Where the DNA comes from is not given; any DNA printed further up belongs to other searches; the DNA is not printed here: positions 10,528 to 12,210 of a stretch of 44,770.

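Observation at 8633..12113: Radical SAM / SAM-methyltransferase / C-GCAxxG-C-C / adenylating-ligase operon embedded in a molybdenum-cofactor locus: candidate undescribed cofactor or ligand maturation pathway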

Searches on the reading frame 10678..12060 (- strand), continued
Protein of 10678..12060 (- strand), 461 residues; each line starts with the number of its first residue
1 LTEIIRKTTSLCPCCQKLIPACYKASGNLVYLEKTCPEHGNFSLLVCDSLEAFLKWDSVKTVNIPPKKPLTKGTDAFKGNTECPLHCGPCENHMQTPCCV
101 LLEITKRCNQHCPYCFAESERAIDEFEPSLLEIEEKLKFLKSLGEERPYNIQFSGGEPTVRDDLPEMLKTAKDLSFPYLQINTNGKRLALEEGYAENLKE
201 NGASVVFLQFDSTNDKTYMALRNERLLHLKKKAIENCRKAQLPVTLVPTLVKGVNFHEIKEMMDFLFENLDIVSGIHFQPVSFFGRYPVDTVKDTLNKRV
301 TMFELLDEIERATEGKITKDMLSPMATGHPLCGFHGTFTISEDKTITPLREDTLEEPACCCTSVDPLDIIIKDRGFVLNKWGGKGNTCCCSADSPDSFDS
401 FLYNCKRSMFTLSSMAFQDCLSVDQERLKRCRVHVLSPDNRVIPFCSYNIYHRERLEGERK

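Call 68: search_protein_families(library=ncbifam, proteins=[P0266, P0270, P0282, P0255, P0273, P0288, P0269, P0305], max_evalue=1e-15)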
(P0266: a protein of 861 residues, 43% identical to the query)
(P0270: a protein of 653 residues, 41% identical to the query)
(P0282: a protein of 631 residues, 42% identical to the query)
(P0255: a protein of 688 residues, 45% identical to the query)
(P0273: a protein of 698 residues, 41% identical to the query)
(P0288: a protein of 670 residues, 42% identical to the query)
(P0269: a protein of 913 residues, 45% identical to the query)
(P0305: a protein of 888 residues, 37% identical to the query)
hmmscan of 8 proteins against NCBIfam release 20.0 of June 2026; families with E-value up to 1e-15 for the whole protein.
P0266 (861 aa): 11 families
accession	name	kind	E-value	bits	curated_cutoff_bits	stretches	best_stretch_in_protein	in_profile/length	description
NF045646.2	rSAM_Se_TrsS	equivalog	5.3e-191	634.9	490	1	414-857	2-441/441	radical SAM (seleno)protein TrsS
NF045665.1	NTPtran_DVU1551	equivalog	9.2e-129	429.5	315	1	31-381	2-358/359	DVU_1551 family NTP transferase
NF045702.1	rSAM_GDGT_ether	equivalog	6.7e-108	361.4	450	1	415-729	2-319/486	tetraether lipid synthase Tes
NF045703.1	rSAM_Tes_intein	exception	7.2e-58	196.2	1700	1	519-718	616-813/1040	tetraether lipid synthase Tes, intein-containing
TIGR03310.1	matur_MocA_YgfJ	equivalog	9e-38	130.1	186.45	1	32-216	2-187/188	molybdenum cofactor cytidylyltransferase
TIGR02666.1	moaA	equivalog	9.4e-20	70.8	284.05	1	503-683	14-200/336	GTP 3',8-cyclase MoaA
NF001199.0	PRK00164.2-1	equivalog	2e-19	69.9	231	1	502-669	15-181/308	GTP 3',8-cyclase MoaA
TIGR02668.1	moaA_archaeal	equivalog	7.3e-19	67.9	325.25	1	503-670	14-181/303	GTP 3',8-cyclase MoaA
TIGR02109.1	PQQ_syn_pqqE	equivalog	7.3e-19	67.9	381.35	1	499-665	7-171/358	pyrroloquinoline quinone biosynthesis protein PqqE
TIGR03962.1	mycofact_rSAM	equivalog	3e-18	66.1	265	1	499-678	12-188/339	mycofactocin radical SAM maturase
NF045782.1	NicBOxredNboR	equivalog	7.1e-17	61.7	260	1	26-215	5-203/206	nicotine blue oxidoreductase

P0270 (653 aa): 10 families
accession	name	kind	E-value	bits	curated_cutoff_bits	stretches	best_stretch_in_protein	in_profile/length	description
NF045646.2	rSAM_Se_TrsS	equivalog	4e-199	661.7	490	1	215-650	2-441/441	radical SAM (seleno)protein TrsS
NF045702.1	rSAM_GDGT_ether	equivalog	1.7e-102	343.5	450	1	216-530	2-321/486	tetraether lipid synthase Tes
NF045665.1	NTPtran_DVU1551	equivalog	2.6e-75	253.7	315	1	7-203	2-198/359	DVU_1551 family NTP transferase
NF045703.1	rSAM_Tes_intein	exception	5.8e-65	219.7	1700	1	347-517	646-813/1040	tetraether lipid synthase Tes, intein-containing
TIGR03310.1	matur_MocA_YgfJ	equivalog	2.3e-41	141.9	186.45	1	8-194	2-188/188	molybdenum cofactor cytidylyltransferase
TIGR02109.1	PQQ_syn_pqqE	equivalog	7.8e-18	64.5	381.35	1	299-465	7-171/358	pyrroloquinoline quinone biosynthesis protein PqqE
TIGR02666.1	moaA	equivalog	8.6e-18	64.4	284.05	1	303-479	14-196/336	GTP 3',8-cyclase MoaA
NF001199.0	PRK00164.2-1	equivalog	2.2e-17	63.2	231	1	303-465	16-177/308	GTP 3',8-cyclase MoaA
TIGR02668.1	moaA_archaeal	equivalog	6.7e-17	61.4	325.25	1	303-465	14-175/303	GTP 3',8-cyclase MoaA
TIGR04347.1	pseudo_SAM_Halo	equivalog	7.5e-16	58.4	525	0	294-422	33-158/390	TIGR04347 family pseudo-SAM/SPASM protein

P0282 (631 aa): 18 families
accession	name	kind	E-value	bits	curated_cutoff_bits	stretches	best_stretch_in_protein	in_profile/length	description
NF045646.2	rSAM_Se_TrsS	equivalog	1.9e-151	504.6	490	1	208-628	2-435/441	radical SAM (seleno)protein TrsS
NF045702.1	rSAM_GDGT_ether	equivalog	8.9e-90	301.6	450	1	209-494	2-298/486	tetraether lipid synthase Tes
NF045703.1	rSAM_Tes_intein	exception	2.3e-54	184.6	1700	1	331-493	644-802/1040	tetraether lipid synthase Tes, intein-containing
NF045665.1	NTPtran_DVU1551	equivalog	2.5e-51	174.8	315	1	8-206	2-196/359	DVU_1551 family NTP transferase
TIGR03310.1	matur_MocA_YgfJ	equivalog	3.6e-41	141.2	186.45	1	10-198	3-187/188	molybdenum cofactor cytidylyltransferase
TIGR02668.1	moaA_archaeal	equivalog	2.6e-23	82.5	325.25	1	291-451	14-175/303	GTP 3',8-cyclase MoaA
TIGR04051.1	rSAM_NirJ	equivalog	5.4e-23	81.5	515.45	1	291-482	6-194/354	heme d1 biosynthesis radical SAM protein NirJ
NF001199.0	PRK00164.2-1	equivalog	6e-22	78.2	231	1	288-448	13-174/308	GTP 3',8-cyclase MoaA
TIGR04546.1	rSAM_ahbC_deAc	equivalog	3.5e-21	75.5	650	1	290-469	42-218/390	12,18-didecarboxysiroheme deacetylase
TIGR04545.1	rSAM_ahbD_hemeb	equivalog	5.1e-21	75.5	500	1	291-457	4-170/339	heme b synthase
TIGR02666.1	moaA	equivalog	1.2e-20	73.7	284.05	1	291-484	14-215/336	GTP 3',8-cyclase MoaA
TIGR03202.1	pucB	equivalog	1.1e-18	67.6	235.05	1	7-196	1-192/192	xanthine dehydrogenase accessory protein PucB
NF045782.1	NicBOxredNboR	equivalog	1.4e-18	67.4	260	1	4-198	6-204/206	nicotine blue oxidoreductase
TIGR04347.1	pseudo_SAM_Halo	equivalog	9.6e-18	64.6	525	1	288-427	39-178/390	TIGR04347 family pseudo-SAM/SPASM protein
TIGR02109.1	PQQ_syn_pqqE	equivalog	1.2e-17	63.9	381.35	1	288-454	8-174/358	pyrroloquinoline quinone biosynthesis protein PqqE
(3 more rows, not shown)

P0255 (688 aa): 15 families
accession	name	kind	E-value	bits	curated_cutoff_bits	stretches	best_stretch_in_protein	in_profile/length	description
NF045646.2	rSAM_Se_TrsS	equivalog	3.6e-196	651.9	490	1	11-449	3-441/441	radical SAM (seleno)protein TrsS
NF045702.1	rSAM_GDGT_ether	equivalog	2.7e-112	375.9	450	1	11-317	2-311/486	tetraether lipid synthase Tes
NF045703.1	rSAM_Tes_intein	exception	5.8e-63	213.1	1700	1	114-315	614-814/1040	tetraether lipid synthase Tes, intein-containing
NF045648.2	2X_seleno_MbdU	exception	1.5e-35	123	600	1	460-687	34-267/468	metal-binding double selenoprotein MbdU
TIGR02668.1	moaA_archaeal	equivalog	1.1e-22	80.4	325.25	1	100-261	14-175/303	GTP 3',8-cyclase MoaA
NF001199.0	PRK00164.2-1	equivalog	3.3e-22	79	231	1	97-260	13-176/308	GTP 3',8-cyclase MoaA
TIGR04347.1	pseudo_SAM_Halo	equivalog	3.4e-22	79.2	525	1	91-258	33-198/390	TIGR04347 family pseudo-SAM/SPASM protein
TIGR04546.1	rSAM_ahbC_deAc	equivalog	1.8e-21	76.4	650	1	96-279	39-218/390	12,18-didecarboxysiroheme deacetylase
TIGR02666.1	moaA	equivalog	2.5e-21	76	284.05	1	100-311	14-228/336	GTP 3',8-cyclase MoaA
TIGR04545.1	rSAM_ahbD_hemeb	equivalog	6.1e-19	68.7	500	1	99-216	3-119/339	heme b synthase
TIGR02109.1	PQQ_syn_pqqE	equivalog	7.1e-17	61.4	381.35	1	96-255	7-165/358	pyrroloquinoline quinone biosynthesis protein PqqE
TIGR04054.1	rSAM_NirJ1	equivalog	7.4e-17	61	650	1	96-279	36-215/387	putative heme d1 biosynthesis radical SAM protein NirJ1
TIGR04317.1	W_rSAM_matur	equivalog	8.9e-17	61.2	380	1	98-229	6-135/349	tungsten cofactor oxidoreductase radical SAM maturase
TIGR04051.1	rSAM_NirJ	equivalog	2.4e-16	59.6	515.45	1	98-243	4-148/354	heme d1 biosynthesis radical SAM protein NirJ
NF050035.1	rSAM_WgK_link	exception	2.8e-16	59.5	650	0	93-240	6-153/367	radical SAM/SPASM peptide maturase WgkB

P0273 (698 aa): 8 families
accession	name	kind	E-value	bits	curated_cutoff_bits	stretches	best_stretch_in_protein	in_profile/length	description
NF045646.2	rSAM_Se_TrsS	equivalog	4.4e-210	697.8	490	1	253-693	2-441/441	radical SAM (seleno)protein TrsS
NF045702.1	rSAM_GDGT_ether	equivalog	1.9e-110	369.8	450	1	254-590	2-338/486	tetraether lipid synthase Tes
NF045667.1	MTase_DVU1556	equivalog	5.6e-74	248.2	155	1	24-246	2-213/213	DVU_1556 family methyltransferase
NF045703.1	rSAM_Tes_intein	exception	1.8e-66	224.7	1700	1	382-562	642-819/1040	tetraether lipid synthase Tes, intein-containing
TIGR02668.1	moaA_archaeal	equivalog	1.3e-20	73.6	325.25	1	341-505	14-176/303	GTP 3',8-cyclase MoaA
NF001199.0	PRK00164.2-1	equivalog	2.2e-20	73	231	1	341-505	16-178/308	GTP 3',8-cyclase MoaA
TIGR02666.1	moaA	equivalog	2.6e-20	72.6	284.05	1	342-545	15-219/336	GTP 3',8-cyclase MoaA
NF050035.1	rSAM_WgK_link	exception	2e-16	59.9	650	1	341-487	13-157/367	radical SAM/SPASM peptide maturase WgkB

P0288 (670 aa): 5 families
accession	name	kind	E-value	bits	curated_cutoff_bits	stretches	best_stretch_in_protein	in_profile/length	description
NF045646.2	rSAM_Se_TrsS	equivalog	2.1e-178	593.4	490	1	11-445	2-441/441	radical SAM (seleno)protein TrsS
NF045702.1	rSAM_GDGT_ether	equivalog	2.1e-101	339.9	450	1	11-313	1-307/486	tetraether lipid synthase Tes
NF045703.1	rSAM_Tes_intein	exception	8.7e-61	205.9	1700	1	142-306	645-805/1040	tetraether lipid synthase Tes, intein-containing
NF045667.1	MTase_DVU1556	equivalog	2.2e-60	203.7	155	1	461-668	3-213/213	DVU_1556 family methyltransferase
TIGR02109.1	PQQ_syn_pqqE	equivalog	4.3e-16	58.8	381.35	1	94-259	6-169/358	pyrroloquinoline quinone biosynthesis protein PqqE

P0269 (913 aa): 14 families
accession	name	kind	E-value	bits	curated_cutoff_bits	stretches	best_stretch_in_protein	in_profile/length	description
NF045646.2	rSAM_Se_TrsS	equivalog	1.9e-186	619.9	490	1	2-432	24-441/441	radical SAM (seleno)protein TrsS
NF045666.1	DVU1553_fam_AMP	equivalog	2.4e-137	457.5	300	1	473-803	1-331/331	DVU_1553 family AMP-dependent CoA ligase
NF045702.1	rSAM_GDGT_ether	equivalog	2.5e-91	306.7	450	1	3-292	24-316/486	tetraether lipid synthase Tes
NF045703.1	rSAM_Tes_intein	exception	8e-50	169.6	1700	1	106-278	638-807/1040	tetraether lipid synthase Tes, intein-containing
NF041878.1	paak_haloarch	equivalog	1.5e-42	145.7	700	1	490-806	8-328/427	phenylacetate--CoA ligase PaaK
TIGR02155.1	PA_CoA_ligase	equivalog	1.1e-34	119.7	646.3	1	490-811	3-325/422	phenylacetate--CoA ligase PaaK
NF053551.1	FlxY_rubin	equivalog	1.7e-33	116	520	1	493-836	7-355/424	flexirubin biosynthesis putative acyl-CoA ligase FlxY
NF041217.1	BagE_FevW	exception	1.8e-21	76.6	800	1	491-796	9-305/424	bagremycin/ferroverdin synthetase BagE/FevW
NF001199.0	PRK00164.2-1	equivalog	2.3e-19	69.7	231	1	65-229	13-175/308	GTP 3',8-cyclase MoaA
TIGR02668.1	moaA_archaeal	equivalog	2.7e-19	69.3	325.25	1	68-230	14-174/303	GTP 3',8-cyclase MoaA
TIGR03335.1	F390_ftsA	equivalog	3.2e-18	65.7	458.7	1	532-831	54-356/445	coenzyme F390 synthetase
TIGR02109.1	PQQ_syn_pqqE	equivalog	6.6e-18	64.8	381.35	1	64-231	7-171/358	pyrroloquinoline quinone biosynthesis protein PqqE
TIGR02666.1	moaA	equivalog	6.9e-18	64.7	284.05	1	68-245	14-196/336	GTP 3',8-cyclase MoaA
TIGR04347.1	pseudo_SAM_Halo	equivalog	9.2e-17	61.4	525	1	58-229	32-199/390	TIGR04347 family pseudo-SAM/SPASM protein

P0305 (888 aa): 10 families
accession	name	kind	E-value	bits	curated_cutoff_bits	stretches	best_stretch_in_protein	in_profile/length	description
NF045646.2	rSAM_Se_TrsS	equivalog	4.9e-186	618.6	490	1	8-441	2-441/441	radical SAM (seleno)protein TrsS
NF045666.1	DVU1553_fam_AMP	equivalog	4.6e-117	390.8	300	1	453-775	1-331/331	DVU_1553 family AMP-dependent CoA ligase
NF045702.1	rSAM_GDGT_ether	equivalog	3.7e-94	316.1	450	1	9-328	2-327/486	tetraether lipid synthase Tes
NF045703.1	rSAM_Tes_intein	exception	5e-52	176.9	1700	1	118-309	623-813/1040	tetraether lipid synthase Tes, intein-containing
NF041878.1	paak_haloarch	equivalog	3.4e-36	124.7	700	1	658-809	206-360/427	phenylacetate--CoA ligase PaaK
NF053551.1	FlxY_rubin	equivalog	3e-34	118.5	520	1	660-844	210-398/424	flexirubin biosynthesis putative acyl-CoA ligase FlxY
TIGR02155.1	PA_CoA_ligase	equivalog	7.7e-31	107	646.3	1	655-812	198-355/422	phenylacetate--CoA ligase PaaK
NF041217.1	BagE_FevW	exception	5.1e-20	71.8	800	1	662-828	202-364/424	bagremycin/ferroverdin synthetase BagE/FevW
TIGR02666.1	moaA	equivalog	3.9e-17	62.2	284.05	1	95-293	14-219/336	GTP 3',8-cyclase MoaA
TIGR02668.1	moaA_archaeal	equivalog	8.3e-17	61.1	325.25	1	95-270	14-189/303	GTP 3',8-cyclase MoaA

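Call 70: search_protein_families(library=pfam, proteins=[P0343, P0304, P0307, P0317, P0349, P0340, P0372, P0356, P0391, P0262], max_evalue=0.001)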
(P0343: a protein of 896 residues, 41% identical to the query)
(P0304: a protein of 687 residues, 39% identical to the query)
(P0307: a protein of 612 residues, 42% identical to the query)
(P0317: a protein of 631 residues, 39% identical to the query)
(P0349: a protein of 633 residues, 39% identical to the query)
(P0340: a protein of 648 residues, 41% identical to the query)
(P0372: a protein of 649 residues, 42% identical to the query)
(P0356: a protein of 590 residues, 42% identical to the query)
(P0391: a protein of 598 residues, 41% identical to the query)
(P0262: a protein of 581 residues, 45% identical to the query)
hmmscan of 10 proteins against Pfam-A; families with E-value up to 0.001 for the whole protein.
P0343 (896 aa): 3 families
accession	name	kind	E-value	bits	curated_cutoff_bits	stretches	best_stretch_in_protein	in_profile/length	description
PF04055.27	Radical_SAM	-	3.1e-23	83.2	29.5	1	96-256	2-166/166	Radical SAM superfamily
PF23545.1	Zn_ribbon_HMPTM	-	2.2e-18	66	27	1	7-48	4-45/45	HMPTM N-terminal zinc ribbon domain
PF00501.34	AMP-binding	-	2.9e-14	53.1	29.9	1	553-747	167-374/384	AMP-binding enzyme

P0304 (687 aa): 9 families
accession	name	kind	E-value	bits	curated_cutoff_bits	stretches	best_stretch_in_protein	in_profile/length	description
PF04055.27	Radical_SAM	-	9.1e-23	81.7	29.5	1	319-480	2-165/166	Radical SAM superfamily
PF23545.1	Zn_ribbon_HMPTM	-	8.9e-22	76.8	27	1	231-274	2-45/45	HMPTM N-terminal zinc ribbon domain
PF08241.18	Methyltransf_11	-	1.9e-15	57.7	21.2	1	39-129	1-95/95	Methyltransferase domain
PF13649.12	Methyltransf_25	-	8.3e-13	49.3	27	1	38-125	1-97/97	Methyltransferase domain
PF13489.12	Methyltransf_23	-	1.4e-08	35.1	27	1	33-167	21-160/164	Methyltransferase domain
PF13847.12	Methyltransf_31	-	2e-07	31.2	27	1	34-133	3-113/145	Methyltransferase domain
PF01209.24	Ubie_methyltran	-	4.4e-06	26.6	20.1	1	35-129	48-151/233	ubiE/COQ5 methyltransferase family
PF02353.26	CMAS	-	0.00026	20.9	27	1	3-64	31-93/273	Mycolic acid cyclopropane synthetase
PF08242.18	Methyltransf_12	-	0.00061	20.9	30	0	39-126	1-97/98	Methyltransferase domain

P0307 (612 aa): 8 families
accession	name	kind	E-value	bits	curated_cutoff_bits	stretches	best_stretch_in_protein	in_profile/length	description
PF04055.27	Radical_SAM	-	2.9e-27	96.3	29.5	1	81-237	2-165/166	Radical SAM superfamily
PF08241.18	Methyltransf_11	-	1.8e-14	54.6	21.2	1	443-527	2-94/95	Methyltransferase domain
PF23545.1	Zn_ribbon_HMPTM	-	1.2e-13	50.8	27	1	1-38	8-45/45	HMPTM N-terminal zinc ribbon domain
PF13649.12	Methyltransf_25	-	2.6e-10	41.3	27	1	441-524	1-97/97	Methyltransferase domain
PF13489.12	Methyltransf_23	-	1.7e-09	38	27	1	433-539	17-127/164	Methyltransferase domain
PF13847.12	Methyltransf_31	-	6.2e-09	36.1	27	1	438-538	4-119/145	Methyltransferase domain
PF08242.18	Methyltransf_12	-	0.00022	22.3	30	1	443-526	2-98/98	Methyltransferase domain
PF05148.21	Methyltransf_8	-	0.00078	19.8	27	0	484-566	112-186/219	Hypothetical methyltransferase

P0317 (631 aa): 2 families
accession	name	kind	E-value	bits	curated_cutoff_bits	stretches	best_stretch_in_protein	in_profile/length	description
PF04055.27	Radical_SAM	-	3.9e-26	92.6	29.5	1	106-265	2-165/166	Radical SAM superfamily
PF23545.1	Zn_ribbon_HMPTM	-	1e-16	60.6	27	1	18-59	4-45/45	HMPTM N-terminal zinc ribbon domain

P0349 (633 aa): 2 families
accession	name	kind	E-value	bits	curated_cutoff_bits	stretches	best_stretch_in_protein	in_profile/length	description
PF04055.27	Radical_SAM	-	8.3e-26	91.6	29.5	1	158-319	3-166/166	Radical SAM superfamily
PF23545.1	Zn_ribbon_HMPTM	-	3.4e-19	68.6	27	1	65-105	5-45/45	HMPTM N-terminal zinc ribbon domain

P0340 (648 aa): 2 families
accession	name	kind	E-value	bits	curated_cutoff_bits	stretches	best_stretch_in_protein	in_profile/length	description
PF23545.1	Zn_ribbon_HMPTM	-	5e-19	68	27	1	7-48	3-44/45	HMPTM N-terminal zinc ribbon domain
PF04055.27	Radical_SAM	-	3.5e-16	60.3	29.5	1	100-285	1-166/166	Radical SAM superfamily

P0372 (649 aa): 2 families
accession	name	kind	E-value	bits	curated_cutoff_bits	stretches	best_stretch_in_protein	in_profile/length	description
PF23545.1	Zn_ribbon_HMPTM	-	3.1e-18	65.5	27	1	3-44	3-44/45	HMPTM N-terminal zinc ribbon domain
PF04055.27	Radical_SAM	-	7e-18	65.8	29.5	1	145-342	2-165/166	Radical SAM superfamily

P0356 (590 aa): 2 families
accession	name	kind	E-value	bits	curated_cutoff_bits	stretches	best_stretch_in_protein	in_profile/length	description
PF18978.5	DUF5714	-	8.2e-59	198.5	26.2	1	415-587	1-173/173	Family of unknown function (DUF5714)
PF04055.27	Radical_SAM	-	9.3e-13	49.1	29.5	1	7-140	31-166/166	Radical SAM superfamily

P0391 (598 aa): 1 family
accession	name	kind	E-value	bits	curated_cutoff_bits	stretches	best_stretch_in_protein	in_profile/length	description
PF04055.27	Radical_SAM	-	9.2e-14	52.4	29.5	1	105-220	48-165/166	Radical SAM superfamily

P0262 (581 aa): 2 families
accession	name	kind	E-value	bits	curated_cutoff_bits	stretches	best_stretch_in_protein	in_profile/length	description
PF04055.27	Radical_SAM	-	7.5e-20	72.2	29.5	1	103-262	2-165/166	Radical SAM superfamily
PF23545.1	Zn_ribbon_HMPTM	-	4.6e-19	68.1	27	1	15-55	5-45/45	HMPTM N-terminal zinc ribbon domain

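Call 98: predict_structure(alignment_id=A1)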
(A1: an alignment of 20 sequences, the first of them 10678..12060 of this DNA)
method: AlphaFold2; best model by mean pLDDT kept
length: 461 residues; sequences in the alignment: 20
mean_pLDDT: 78.0   pTM: 0.84
mean pLDDT of the five models: 78.0, 76.8, 76.5, 73.2, 71.6
residues with pLDDT >= 90: 166; 70-90: 157; 50-70: 89; < 50: 49
segments of 3 or more residues with pLDDT < 50: 71-82, 118-123, 156-158, 352-363, 387-394
pLDDT, mean of each block of 10 residues (from residue 1): 87 85 95 93 91 89 68 48 55 71 62 55 65 90 71 65 90 90 89 95 92 93 90 96 92 93 95 92 52 69 93 94 83 89 86 39 59 61 49 53 80 82 81 81 79 63 47
secondary structure, 60 per line:
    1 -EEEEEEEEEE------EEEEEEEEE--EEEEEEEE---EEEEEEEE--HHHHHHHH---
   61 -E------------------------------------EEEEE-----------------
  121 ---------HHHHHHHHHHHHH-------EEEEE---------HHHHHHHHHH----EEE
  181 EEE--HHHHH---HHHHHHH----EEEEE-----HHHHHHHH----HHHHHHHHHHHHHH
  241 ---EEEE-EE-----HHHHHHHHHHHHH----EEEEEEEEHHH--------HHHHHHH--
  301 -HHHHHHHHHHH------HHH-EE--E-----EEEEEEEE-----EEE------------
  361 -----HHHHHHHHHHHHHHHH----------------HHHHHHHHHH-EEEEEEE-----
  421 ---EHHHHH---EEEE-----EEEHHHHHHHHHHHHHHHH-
elements in order: E2-11 E18-26 E29-36 E40-47 H50-57 E99-103 H130-142 E150-154 H164-173 E178-183 H186-190 H194-200 E205-209 H215-222 H227-240 E244-247 H256-268 E273-280 H292-298 H302-312 E333-340 E346-348 H366-381 H398-407 E409-415 H425-429 E433-436 E442-444 H445-460
